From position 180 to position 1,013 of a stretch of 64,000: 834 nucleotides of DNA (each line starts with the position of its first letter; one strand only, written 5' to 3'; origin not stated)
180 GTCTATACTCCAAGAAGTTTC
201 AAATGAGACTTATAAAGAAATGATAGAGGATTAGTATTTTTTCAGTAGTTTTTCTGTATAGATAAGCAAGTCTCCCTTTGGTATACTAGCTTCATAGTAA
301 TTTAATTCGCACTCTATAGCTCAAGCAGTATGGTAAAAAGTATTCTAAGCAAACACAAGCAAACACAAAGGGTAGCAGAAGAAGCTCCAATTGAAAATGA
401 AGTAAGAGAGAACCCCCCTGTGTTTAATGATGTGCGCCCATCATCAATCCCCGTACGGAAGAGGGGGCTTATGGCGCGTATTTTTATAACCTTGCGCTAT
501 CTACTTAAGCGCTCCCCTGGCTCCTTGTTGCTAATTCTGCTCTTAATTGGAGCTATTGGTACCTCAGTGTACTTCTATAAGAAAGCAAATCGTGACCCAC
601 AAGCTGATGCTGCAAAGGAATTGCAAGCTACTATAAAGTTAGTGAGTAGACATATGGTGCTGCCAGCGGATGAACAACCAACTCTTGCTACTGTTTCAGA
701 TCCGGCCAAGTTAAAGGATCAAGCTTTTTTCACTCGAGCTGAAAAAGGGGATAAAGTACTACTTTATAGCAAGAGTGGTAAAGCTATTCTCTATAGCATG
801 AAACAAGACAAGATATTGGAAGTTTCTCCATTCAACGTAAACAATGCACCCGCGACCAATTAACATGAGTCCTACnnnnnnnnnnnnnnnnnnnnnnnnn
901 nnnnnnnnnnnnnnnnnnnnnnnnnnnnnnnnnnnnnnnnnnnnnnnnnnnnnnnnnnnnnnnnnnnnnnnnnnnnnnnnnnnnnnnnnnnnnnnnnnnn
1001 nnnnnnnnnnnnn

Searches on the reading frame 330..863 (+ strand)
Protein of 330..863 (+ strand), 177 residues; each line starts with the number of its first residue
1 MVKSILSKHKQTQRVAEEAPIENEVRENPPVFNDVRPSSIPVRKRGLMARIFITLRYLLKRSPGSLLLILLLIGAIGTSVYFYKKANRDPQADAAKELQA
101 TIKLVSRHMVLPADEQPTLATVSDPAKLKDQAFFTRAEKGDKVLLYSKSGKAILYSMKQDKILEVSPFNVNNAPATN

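Call 3: search_protein_families(library=pfam, proteins=[window:330-863:+], max_evalue=1)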
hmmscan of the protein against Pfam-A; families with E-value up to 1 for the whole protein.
window:330-863:+ (177 aa): 0 families

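Call 4: search_protein_families(library=ncbifam, proteins=[window:330-863:+], max_evalue=1)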
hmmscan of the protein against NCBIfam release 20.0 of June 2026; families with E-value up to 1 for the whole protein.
window:330-863:+ (177 aa): 1 family
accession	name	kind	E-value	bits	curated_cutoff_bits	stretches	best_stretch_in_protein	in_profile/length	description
NF052260.1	SCO2583_fam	equivalog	0.055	12.2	205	1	63-128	66-133/354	SCO2583 family membrane protein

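Call 68: search_solved_structures(query=A3, max_evalue=5, show_alignments=1)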
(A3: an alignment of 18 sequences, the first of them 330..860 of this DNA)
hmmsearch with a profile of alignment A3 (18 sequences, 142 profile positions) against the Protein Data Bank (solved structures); distinct sequences matched with E-value up to 5: 5.
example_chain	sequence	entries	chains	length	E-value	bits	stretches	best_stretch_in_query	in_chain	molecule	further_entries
8tm9_A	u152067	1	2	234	0.019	17.9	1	17-72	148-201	D_3_633_8x peptide bound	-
8tlp_A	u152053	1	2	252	0.023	17.6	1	17-72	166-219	D_3_633_8x, no peptide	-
7rkc_A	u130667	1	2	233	0.037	17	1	16-72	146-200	D_3_633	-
2dtc_A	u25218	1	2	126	1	12.3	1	31-90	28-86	RAL GUANINE NUCLEOTIDE EXCHANGE FACTOR RALGPS1A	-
6b87_A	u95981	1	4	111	2.9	10.8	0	23-47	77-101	TMHC2_E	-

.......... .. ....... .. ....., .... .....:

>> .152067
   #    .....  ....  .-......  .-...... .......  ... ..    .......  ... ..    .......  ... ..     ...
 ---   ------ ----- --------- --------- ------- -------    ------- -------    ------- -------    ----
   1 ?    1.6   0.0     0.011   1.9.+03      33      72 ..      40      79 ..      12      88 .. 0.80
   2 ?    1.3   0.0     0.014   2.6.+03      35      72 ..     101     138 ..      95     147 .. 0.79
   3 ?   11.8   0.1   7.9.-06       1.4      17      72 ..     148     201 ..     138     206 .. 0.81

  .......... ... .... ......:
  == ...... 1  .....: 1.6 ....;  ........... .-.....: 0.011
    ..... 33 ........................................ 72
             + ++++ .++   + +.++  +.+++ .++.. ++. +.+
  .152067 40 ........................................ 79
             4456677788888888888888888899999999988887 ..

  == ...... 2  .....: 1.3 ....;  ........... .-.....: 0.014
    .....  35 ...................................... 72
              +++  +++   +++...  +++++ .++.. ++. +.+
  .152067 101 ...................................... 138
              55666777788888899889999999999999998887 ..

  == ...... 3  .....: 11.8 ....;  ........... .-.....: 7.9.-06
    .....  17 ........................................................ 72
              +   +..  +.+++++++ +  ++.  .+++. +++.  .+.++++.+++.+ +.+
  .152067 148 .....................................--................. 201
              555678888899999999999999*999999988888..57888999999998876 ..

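Call 69: search_protein_families(library=pfam, alignment_id=A3, max_evalue=0.1)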
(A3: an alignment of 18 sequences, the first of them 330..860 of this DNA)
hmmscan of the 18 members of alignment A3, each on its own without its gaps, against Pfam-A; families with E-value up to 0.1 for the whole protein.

A. member 1, window:330-860:+ (177 aa): 0 families

B. families by the number of members that match (of 18 scanned): 30 families (the first 25 are shown)
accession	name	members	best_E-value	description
PF22852.1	SoxE_N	2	0.00029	Sulfocyanin, N-terminal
PF04277.18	OAD_gamma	2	0.0071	Oxaloacetate decarboxylase, gamma chain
PF13567.11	DUF4131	2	0.067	Domain of unknown function (DUF4131)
PF17561.7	TssO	1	0.002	Type VI secretion system, TssO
PF04647.20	AgrB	1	0.0043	Accessory gene regulator B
PF22571.1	LiaI-LiaF-TM_PspC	1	0.0047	PspC transmembrane region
PF05961.16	Chordopox_A13L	1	0.0072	Chordopoxvirus A13L protein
PF15471.11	TMEM171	1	0.015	Transmembrane protein family 171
PF11368.13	DUF3169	1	0.015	Protein of unknown function (DUF3169)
PF17319.7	DUF5362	1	0.018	Family of unknown function (DUF5362)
PF12729.13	4HB_MCP_1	1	0.021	Four helix bundle sensory module for signal transduction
PF14093.11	DUF4271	1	0.021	Domain of unknown function (DUF4271)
PF25803.1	Spectrin_SYNE1_2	1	0.024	Nesprin-1, spectrin repeats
PF15012.11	DUF4519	1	0.028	Domain of unknown function (DUF4519)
PF18303.6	Saf_2TM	1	0.029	SAVED-fused 2TM effector domain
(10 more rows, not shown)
